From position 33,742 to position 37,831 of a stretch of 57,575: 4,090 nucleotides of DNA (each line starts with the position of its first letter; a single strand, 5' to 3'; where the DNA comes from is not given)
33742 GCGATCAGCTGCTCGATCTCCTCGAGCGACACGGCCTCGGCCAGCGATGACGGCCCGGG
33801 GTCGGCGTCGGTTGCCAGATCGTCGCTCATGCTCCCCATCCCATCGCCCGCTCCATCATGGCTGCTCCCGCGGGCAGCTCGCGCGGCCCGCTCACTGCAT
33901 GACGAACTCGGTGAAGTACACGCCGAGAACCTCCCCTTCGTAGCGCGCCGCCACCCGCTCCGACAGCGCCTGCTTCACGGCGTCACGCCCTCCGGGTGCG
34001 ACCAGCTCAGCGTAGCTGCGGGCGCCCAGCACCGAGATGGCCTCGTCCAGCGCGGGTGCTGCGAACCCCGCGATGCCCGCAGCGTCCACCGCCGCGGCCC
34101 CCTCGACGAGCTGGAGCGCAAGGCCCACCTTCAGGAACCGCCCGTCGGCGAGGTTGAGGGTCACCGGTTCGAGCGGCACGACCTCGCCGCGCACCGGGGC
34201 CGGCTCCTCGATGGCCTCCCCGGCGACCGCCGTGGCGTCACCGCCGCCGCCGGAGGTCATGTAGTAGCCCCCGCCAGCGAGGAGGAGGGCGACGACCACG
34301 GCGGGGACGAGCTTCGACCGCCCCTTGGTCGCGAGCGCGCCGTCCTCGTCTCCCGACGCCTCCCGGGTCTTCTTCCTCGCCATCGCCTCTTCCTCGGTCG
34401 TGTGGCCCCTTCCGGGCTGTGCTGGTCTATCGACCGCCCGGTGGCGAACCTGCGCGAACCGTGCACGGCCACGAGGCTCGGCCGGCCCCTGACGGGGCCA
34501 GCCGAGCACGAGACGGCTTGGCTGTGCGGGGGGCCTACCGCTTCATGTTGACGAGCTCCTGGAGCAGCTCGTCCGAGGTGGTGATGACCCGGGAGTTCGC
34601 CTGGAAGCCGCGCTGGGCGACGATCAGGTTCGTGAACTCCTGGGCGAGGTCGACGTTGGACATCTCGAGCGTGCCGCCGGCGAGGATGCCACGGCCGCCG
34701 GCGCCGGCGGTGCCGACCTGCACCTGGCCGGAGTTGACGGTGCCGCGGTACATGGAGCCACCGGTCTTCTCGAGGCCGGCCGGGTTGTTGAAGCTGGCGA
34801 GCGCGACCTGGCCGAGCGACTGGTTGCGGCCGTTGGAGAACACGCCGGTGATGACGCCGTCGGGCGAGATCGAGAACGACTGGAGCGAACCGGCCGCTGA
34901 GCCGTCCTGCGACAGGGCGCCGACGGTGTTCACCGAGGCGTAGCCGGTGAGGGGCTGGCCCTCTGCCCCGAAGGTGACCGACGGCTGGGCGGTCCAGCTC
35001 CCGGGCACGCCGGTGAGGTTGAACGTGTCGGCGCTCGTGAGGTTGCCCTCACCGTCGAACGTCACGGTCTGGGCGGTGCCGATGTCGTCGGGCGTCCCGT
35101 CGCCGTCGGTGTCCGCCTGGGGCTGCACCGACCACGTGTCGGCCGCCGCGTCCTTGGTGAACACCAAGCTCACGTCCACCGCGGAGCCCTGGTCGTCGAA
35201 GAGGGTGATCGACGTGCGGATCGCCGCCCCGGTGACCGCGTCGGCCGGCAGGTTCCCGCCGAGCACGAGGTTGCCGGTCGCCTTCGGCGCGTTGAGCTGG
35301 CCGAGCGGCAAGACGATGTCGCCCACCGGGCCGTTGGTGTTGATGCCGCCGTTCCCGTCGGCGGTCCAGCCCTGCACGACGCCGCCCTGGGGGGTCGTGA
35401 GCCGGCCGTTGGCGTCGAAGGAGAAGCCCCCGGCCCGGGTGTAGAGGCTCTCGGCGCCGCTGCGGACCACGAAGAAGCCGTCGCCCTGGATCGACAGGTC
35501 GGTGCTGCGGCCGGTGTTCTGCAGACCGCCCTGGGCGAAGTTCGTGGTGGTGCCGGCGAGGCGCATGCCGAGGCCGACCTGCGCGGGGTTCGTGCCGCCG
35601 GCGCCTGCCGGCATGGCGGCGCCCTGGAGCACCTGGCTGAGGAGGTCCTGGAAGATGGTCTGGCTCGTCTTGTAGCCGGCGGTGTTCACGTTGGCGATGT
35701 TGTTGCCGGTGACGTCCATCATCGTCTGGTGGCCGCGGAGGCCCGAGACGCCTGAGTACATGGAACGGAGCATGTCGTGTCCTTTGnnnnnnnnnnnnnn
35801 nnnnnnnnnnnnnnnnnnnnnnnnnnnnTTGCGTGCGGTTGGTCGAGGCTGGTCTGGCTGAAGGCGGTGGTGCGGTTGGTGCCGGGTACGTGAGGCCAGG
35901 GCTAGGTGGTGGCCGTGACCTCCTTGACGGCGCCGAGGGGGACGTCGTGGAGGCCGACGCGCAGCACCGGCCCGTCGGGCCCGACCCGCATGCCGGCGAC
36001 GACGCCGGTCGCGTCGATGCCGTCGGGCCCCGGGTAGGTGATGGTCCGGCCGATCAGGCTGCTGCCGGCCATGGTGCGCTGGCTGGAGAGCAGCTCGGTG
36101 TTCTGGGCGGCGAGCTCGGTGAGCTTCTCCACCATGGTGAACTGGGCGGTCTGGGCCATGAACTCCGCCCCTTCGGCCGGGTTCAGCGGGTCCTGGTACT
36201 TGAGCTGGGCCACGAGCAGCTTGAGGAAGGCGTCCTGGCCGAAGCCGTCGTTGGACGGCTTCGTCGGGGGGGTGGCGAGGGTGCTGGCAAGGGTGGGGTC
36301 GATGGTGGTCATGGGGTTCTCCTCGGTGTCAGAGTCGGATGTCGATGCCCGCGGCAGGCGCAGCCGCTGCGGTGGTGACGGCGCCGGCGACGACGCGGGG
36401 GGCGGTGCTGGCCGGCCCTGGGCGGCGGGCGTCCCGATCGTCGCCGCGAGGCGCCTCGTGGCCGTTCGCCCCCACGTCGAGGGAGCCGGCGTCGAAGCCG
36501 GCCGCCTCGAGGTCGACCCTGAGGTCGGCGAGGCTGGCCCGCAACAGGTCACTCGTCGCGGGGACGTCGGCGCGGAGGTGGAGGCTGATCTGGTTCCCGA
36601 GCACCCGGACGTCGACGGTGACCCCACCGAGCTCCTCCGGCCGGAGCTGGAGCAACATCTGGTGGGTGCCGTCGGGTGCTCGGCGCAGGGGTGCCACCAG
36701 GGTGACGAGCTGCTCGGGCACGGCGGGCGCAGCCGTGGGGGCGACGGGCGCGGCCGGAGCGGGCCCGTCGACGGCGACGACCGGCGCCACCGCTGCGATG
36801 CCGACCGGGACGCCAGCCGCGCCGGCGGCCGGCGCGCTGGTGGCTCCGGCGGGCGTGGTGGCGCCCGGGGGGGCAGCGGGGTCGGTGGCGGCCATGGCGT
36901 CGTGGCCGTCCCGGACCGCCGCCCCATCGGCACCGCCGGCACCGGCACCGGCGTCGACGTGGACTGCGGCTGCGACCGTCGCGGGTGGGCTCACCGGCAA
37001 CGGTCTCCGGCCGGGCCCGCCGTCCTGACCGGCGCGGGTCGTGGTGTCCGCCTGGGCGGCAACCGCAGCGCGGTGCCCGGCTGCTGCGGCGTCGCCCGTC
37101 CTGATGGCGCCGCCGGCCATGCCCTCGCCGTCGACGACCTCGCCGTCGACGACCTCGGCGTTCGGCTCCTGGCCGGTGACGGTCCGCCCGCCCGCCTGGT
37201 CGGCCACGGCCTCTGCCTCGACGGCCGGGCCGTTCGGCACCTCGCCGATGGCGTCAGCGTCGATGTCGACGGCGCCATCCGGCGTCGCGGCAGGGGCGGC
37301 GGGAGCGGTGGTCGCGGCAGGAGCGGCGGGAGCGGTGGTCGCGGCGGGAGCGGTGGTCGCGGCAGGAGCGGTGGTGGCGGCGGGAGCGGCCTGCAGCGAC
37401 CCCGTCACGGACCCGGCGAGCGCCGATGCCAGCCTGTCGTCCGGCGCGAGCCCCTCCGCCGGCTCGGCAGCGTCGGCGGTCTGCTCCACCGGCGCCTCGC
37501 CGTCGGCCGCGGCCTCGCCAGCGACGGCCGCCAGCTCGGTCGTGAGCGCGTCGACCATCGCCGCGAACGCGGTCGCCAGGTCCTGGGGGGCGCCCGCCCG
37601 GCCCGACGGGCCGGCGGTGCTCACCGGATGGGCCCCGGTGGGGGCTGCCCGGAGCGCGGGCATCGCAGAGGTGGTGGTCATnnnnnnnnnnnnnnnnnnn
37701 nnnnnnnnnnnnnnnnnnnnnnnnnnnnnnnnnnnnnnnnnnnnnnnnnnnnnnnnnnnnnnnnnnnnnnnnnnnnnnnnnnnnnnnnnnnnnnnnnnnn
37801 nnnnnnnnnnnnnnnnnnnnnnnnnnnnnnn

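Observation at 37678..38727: Signal-peptide-less P60 endopeptidase + SLT lytic transglycosylase fusion embedded between fliJ and fliK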

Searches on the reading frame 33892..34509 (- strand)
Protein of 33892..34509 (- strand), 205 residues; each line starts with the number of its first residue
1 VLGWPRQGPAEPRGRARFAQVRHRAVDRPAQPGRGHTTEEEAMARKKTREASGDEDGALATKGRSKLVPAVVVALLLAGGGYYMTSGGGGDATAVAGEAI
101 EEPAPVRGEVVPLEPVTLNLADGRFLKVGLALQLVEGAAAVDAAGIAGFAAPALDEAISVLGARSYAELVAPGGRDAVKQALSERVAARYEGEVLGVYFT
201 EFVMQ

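Call 3: search_protein_families(library=pfam, proteins=[window:33892-34509:-], max_evalue=0.01)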
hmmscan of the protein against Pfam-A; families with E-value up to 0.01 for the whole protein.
window:33892-34509:- (205 aa): 1 family
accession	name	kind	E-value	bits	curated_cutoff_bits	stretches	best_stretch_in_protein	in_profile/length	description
PF03748.19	FliL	-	1.2e-14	55.2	24.6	1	110-205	1-103/103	Flagellar basal body-associated protein FliL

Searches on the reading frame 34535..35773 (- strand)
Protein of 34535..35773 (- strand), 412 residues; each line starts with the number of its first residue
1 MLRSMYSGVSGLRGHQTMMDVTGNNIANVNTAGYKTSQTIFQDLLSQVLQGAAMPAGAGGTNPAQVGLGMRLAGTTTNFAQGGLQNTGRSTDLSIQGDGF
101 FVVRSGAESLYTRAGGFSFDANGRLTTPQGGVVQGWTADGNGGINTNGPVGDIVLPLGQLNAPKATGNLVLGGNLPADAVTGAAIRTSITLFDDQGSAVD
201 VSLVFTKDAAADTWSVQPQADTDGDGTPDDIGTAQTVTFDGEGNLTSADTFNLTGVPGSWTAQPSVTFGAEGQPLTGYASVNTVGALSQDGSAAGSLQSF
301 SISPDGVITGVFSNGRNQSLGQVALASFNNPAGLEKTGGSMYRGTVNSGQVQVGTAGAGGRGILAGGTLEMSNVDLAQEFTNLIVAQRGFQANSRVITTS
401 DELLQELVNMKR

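Call 3: search_protein_families(library=pfam, proteins=[window:34535-35773:-], max_evalue=0.01)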
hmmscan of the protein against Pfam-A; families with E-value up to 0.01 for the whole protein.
window:34535-35773:- (412 aa): 4 families
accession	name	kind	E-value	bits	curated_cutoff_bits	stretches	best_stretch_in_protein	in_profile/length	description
PF06429.18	Flg_bbr_C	-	3.3e-18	65.4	23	1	366-410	2-46/46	Flagellar basal body rod FlgEFG protein C-terminal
PF22692.1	LlgE_F_G_D1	-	7.8e-13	48.8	27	1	95-156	2-48/64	Flagellar hook protein FlgE/F/G D1 domain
PF07559.19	FlgE_D2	-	6.6e-11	43.3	22.7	1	185-291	22-141/142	Flagellar basal body protein FlaE D2 domain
PF00460.25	Flg_bb_rod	-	1.5e-09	38.1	20.7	1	5-35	1-31/31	Flagella basal body rod protein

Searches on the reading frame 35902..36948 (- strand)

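Call 3: search_protein_families(library=pfam, proteins=[window:35902-36948:-], max_evalue=0.01)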
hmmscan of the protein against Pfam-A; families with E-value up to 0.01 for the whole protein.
window:35902-36948:- (348 aa): 1 family
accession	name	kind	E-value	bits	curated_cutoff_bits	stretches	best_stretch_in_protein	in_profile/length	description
PF03963.19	FlgD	-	3.4e-18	66.1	27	1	218-282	8-72/75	Flagellar hook capping protein - N-terminal region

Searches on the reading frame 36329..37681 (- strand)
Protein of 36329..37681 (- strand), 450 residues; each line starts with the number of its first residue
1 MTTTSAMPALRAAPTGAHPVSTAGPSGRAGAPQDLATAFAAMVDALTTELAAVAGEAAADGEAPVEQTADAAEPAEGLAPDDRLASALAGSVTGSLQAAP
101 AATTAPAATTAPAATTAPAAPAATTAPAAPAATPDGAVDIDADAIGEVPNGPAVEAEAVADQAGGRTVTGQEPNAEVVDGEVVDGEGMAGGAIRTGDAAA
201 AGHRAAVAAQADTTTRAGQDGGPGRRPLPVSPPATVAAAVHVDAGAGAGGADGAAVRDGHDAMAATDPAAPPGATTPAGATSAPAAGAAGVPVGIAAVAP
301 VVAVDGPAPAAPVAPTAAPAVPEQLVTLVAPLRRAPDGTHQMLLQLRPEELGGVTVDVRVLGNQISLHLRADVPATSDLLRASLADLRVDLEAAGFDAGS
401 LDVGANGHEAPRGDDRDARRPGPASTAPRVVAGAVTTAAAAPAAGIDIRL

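Call 3: search_protein_families(library=pfam, proteins=[window:36329-37681:-], max_evalue=0.01)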
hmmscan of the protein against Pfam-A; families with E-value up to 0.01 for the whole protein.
window:36329-37681:- (450 aa): 1 family
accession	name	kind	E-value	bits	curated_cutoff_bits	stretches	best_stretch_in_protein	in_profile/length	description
PF02120.21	Flg_hook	-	4.8e-16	58.8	29.8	1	335-408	8-81/85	Flagellar hook-length control protein FliK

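Call 4: search_protein_families(library=ncbifam, proteins=[window:36329-37681:-], max_evalue=0.01)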
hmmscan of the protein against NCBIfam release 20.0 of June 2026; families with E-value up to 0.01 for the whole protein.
window:36329-37681:- (450 aa): 0 families
